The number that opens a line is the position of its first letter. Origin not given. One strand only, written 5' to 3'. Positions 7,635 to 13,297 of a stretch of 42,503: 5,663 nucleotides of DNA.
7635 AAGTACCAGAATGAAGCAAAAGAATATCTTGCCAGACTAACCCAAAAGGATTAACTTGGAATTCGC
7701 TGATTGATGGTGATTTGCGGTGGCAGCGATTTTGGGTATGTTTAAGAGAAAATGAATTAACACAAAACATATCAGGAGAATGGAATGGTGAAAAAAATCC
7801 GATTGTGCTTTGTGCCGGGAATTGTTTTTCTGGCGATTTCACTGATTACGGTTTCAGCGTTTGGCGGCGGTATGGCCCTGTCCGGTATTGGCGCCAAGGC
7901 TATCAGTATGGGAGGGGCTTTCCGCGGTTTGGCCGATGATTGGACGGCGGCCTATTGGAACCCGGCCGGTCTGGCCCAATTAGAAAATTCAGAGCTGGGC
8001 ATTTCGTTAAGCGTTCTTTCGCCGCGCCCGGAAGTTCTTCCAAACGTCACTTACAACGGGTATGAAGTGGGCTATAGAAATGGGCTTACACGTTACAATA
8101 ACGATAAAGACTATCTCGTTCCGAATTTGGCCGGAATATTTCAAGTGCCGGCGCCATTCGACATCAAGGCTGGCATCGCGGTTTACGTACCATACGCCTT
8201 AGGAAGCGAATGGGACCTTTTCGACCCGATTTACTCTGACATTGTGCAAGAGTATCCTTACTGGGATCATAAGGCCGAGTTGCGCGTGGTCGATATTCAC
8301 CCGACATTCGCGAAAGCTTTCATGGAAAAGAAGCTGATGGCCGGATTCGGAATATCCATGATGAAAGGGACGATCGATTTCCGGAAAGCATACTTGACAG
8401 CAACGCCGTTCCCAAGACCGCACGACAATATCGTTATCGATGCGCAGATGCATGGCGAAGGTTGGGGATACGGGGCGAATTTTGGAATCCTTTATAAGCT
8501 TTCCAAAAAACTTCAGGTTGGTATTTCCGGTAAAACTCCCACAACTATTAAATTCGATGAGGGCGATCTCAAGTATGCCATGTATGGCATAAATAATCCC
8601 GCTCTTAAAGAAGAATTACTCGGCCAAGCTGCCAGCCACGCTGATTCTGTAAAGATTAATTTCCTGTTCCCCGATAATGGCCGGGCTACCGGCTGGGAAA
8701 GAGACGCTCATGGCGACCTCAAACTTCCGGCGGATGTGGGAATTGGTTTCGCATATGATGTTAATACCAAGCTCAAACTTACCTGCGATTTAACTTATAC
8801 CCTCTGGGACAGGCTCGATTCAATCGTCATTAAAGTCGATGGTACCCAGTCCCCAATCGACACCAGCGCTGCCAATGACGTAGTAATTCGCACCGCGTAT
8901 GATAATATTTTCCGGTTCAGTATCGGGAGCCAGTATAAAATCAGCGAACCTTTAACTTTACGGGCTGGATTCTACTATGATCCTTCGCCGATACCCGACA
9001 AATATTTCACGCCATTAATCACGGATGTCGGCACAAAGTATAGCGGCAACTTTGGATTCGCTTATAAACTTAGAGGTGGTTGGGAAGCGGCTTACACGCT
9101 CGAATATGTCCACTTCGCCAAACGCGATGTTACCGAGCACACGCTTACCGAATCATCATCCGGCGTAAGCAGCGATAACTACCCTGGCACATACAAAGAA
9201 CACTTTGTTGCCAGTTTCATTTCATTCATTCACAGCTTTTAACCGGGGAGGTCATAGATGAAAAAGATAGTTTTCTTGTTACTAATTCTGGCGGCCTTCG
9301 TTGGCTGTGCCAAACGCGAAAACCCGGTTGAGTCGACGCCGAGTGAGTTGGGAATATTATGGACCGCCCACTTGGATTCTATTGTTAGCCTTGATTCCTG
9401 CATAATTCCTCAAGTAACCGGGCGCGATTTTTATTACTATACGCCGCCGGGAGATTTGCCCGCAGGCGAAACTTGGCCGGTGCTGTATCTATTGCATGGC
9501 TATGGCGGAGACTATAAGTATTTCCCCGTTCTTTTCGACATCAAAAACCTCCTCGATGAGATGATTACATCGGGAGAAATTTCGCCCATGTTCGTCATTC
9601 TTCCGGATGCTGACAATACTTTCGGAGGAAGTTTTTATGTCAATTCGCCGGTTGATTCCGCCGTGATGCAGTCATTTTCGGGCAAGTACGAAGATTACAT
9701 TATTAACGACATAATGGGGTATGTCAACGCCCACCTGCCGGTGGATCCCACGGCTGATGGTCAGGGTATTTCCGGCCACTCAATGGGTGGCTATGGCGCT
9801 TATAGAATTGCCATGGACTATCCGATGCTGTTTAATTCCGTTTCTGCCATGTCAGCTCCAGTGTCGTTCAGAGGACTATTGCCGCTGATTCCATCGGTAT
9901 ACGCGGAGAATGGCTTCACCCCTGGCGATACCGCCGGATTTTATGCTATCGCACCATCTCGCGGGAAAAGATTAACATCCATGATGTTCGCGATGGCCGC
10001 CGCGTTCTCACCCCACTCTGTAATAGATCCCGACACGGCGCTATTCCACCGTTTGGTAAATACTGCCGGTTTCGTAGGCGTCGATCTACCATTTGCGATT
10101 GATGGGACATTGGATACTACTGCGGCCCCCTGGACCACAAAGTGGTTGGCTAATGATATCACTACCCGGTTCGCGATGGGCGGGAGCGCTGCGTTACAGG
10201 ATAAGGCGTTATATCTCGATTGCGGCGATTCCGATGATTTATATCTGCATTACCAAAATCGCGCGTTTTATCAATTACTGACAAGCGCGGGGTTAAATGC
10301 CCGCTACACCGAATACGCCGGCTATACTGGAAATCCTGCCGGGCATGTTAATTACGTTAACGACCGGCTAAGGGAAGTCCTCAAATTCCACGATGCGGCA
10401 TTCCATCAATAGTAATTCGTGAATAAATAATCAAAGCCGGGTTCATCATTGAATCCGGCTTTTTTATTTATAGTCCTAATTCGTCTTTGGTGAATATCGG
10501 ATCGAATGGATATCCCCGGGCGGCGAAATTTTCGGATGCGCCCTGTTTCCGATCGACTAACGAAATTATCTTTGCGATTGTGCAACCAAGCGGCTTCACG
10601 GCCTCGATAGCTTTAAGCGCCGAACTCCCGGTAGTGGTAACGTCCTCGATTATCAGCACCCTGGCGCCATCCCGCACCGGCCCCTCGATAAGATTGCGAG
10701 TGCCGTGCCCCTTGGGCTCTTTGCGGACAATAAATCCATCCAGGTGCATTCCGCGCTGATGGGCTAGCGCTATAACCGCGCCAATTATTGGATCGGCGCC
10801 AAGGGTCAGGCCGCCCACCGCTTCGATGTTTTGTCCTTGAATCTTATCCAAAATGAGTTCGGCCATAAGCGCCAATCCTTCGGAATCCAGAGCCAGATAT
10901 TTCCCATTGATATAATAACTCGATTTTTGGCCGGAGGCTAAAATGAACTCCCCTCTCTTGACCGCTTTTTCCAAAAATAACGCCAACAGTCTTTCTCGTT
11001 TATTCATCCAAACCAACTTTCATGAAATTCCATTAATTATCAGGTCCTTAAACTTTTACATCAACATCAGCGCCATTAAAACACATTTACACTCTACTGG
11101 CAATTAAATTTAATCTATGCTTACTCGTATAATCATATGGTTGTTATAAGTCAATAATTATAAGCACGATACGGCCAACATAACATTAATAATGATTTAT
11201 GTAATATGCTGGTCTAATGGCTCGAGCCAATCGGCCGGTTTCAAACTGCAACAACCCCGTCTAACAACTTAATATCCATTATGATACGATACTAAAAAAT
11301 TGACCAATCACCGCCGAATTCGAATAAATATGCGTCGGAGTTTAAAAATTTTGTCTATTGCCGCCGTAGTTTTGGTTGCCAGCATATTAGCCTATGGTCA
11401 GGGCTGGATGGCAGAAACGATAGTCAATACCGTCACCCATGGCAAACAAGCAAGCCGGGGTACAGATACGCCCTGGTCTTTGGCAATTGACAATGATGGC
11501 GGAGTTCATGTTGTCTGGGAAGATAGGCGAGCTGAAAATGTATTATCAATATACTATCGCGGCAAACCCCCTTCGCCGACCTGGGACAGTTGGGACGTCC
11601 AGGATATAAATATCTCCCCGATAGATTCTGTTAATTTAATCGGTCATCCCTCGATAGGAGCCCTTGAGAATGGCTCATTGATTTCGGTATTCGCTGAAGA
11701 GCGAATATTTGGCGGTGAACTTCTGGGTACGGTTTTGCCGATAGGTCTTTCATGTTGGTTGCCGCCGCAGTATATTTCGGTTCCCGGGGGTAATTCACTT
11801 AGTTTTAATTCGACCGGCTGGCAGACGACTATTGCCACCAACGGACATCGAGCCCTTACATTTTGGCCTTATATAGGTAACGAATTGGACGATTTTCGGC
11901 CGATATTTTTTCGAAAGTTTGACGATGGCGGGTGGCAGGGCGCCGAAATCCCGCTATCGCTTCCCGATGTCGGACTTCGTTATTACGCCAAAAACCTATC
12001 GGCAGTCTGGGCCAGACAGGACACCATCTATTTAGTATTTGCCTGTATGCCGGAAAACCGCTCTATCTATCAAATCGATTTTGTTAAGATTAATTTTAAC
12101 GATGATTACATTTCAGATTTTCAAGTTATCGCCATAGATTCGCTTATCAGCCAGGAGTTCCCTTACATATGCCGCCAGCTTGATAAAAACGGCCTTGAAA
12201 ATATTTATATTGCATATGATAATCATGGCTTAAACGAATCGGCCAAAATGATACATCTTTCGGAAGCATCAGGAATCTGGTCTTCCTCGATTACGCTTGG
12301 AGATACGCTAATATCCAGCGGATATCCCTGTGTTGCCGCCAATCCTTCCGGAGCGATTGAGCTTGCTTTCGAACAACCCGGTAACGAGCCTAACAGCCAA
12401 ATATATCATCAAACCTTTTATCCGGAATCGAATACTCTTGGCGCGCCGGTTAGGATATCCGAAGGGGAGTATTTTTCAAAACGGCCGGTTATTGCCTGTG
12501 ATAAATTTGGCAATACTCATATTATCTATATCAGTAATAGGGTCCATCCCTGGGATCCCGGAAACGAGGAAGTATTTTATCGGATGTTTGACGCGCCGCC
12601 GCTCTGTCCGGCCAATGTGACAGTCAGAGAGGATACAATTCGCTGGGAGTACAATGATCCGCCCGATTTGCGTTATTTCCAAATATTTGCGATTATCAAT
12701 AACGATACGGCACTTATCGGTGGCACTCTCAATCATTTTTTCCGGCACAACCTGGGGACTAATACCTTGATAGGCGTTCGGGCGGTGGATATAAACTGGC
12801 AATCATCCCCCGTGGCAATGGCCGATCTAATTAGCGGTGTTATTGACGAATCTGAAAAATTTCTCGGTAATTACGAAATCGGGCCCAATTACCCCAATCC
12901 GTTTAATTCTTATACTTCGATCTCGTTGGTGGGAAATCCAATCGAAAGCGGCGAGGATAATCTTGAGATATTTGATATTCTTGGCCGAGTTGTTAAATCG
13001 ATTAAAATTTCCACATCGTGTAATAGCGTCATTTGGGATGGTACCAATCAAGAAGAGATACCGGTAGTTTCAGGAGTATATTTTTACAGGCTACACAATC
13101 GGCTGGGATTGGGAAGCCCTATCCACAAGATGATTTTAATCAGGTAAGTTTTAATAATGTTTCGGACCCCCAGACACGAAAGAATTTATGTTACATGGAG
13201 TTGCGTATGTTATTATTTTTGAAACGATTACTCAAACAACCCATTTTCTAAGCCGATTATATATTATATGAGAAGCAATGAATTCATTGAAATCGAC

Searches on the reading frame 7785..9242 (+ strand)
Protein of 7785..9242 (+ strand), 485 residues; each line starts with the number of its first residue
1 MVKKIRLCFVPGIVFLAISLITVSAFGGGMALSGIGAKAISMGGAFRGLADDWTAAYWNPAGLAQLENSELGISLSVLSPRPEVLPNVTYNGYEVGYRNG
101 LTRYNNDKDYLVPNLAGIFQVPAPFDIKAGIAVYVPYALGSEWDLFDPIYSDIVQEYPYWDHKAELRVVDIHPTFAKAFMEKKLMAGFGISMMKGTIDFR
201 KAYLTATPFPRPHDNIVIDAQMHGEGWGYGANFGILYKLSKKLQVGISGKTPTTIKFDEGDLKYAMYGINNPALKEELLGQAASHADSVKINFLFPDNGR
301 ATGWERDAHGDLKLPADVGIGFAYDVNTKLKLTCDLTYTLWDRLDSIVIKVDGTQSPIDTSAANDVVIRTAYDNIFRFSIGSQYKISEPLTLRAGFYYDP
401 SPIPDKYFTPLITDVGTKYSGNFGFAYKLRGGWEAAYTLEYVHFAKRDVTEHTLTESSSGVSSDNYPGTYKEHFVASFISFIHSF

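Call 6: search_protein_families(library=ncbifam, proteins=[window:7785-9242:+], max_evalue=0.00001)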
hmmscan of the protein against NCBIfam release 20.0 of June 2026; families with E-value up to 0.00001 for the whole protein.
window:7785-9242:+ (485 aa): 5 families
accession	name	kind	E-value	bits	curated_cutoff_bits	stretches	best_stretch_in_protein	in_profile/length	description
NF007988.0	PRK10716.1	equivalog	2.3e-14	52.9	585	1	220-460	212-422/435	long-chain fatty acid transporter FadL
NF033709.1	PorV_fam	subfamily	3.5e-12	46.6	90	0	35-76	11-51/326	PorV/PorQ family protein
NF052325.1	PorVQ2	equivalog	1.3e-09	37.5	325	1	34-69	33-68/354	putative type IX sorting system protein PorV2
NF053685.1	BamG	equivalog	2.8e-08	33.2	250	0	305-403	244-331/397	BamG family beta-barrel-assembly machinery protein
NF050080.1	pilus_FilD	exception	1e-06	27.4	970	0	232-430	289-488/549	putative pilus system OmpP1/FadL family transporter FilD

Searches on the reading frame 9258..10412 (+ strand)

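Call 6: search_protein_families(library=ncbifam, proteins=[window:9258-10412:+], max_evalue=0.00001)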
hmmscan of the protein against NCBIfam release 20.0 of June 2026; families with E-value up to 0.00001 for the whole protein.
window:9258-10412:+ (384 aa): 3 families
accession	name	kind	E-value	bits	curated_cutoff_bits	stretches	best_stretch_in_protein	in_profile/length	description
TIGR02821.1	fghA_ester_D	equivalog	1.9e-13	50.6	281.7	1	73-202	42-172/275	S-formylglutathione hydrolase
NF041944.1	Xylase_Ferestase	equivalog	1.7e-07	29.8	1200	1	70-199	500-621/694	bifunctional endo-1,4-beta-xylanase/feruloyl esterase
NF050058.1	e_dPHAscl_type1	hypoth_equivalog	3.9e-06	26.5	150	1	54-201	6-138/276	extracellular catalytic domain type 1 short-chain-length polyhydroxyalkanoate depolymerase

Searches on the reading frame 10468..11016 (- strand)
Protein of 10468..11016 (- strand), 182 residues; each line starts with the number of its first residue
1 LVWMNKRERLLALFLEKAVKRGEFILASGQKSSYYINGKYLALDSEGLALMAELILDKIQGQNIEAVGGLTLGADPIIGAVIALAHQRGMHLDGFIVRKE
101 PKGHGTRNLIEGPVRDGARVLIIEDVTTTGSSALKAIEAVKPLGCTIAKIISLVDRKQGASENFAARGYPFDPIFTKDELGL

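Call 6: search_protein_families(library=ncbifam, proteins=[window:10468-11016:-], max_evalue=0.00001)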
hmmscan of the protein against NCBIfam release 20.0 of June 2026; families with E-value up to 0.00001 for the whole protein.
window:10468-11016:- (182 aa): 8 families
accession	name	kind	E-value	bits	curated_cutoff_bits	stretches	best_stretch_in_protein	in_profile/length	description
TIGR00336.1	pyrE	equivalog_domain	2.9e-43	147.6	106.8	1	17-179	7-172/173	orotate phosphoribosyltransferase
NF010382.0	PRK13809.1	equivalog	2.9e-19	69.3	208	1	11-180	15-181/210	orotate phosphoribosyltransferase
TIGR01367.1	pyrE_Therm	equivalog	2.1e-17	63.3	150.25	1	18-164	11-152/187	orotate phosphoribosyltransferase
NF004034.0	PRK05500.1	equivalog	2.7e-17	62.5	656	1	7-178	288-454/478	bifunctional orotidine-5'-phosphate decarboxylase/orotate phosphoribosyltransferase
NF001729.0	PRK00455.1-3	equivalog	8.1e-17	61.3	245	1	23-153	33-162/231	orotate phosphoribosyltransferase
NF040646.1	HPT_Archaea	equivalog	2.6e-08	33.6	200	1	78-162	75-159/184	hypoxanthine/guanine phosphoribosyltransferase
NF002635.0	PRK02304.1-4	subfamily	6.1e-08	32.4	146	1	85-161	83-159/188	adenine phosphoribosyltransferase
NF002620.0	PRK02277.1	subfamily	9.5e-07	28.7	115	1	33-160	54-183/201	orotate phosphoribosyltransferase-like protein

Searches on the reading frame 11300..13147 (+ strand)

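Call 6: search_protein_families(library=ncbifam, proteins=[window:11300-13147:+], max_evalue=0.00001)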
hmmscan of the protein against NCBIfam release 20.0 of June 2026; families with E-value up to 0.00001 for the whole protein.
window:11300-13147:+ (615 aa): 2 families
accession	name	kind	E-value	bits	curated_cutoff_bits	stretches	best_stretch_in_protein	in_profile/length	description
TIGR04183.1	Por_Secre_tail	domain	5.1e-07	29.6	23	1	531-600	2-60/72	T9SS type A sorting domain-containing protein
NF033707.1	T9SS_sortase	equivalog_domain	6.6e-07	27.4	420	1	530-599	1001-1076/1095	type IX secretion system sortase PorU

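Call 47: search_protein_families(library=pfam, proteins=[window:11300-13147:+], max_evalue=0.001)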
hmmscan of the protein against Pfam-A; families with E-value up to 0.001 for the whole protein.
window:11300-13147:+ (615 aa): 1 family
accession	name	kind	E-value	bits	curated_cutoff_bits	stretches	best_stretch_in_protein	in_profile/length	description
PF18962.6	Por_Secre_tail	-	5e-05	24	27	1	531-600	2-64/75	Secretion system C-terminal sorting domain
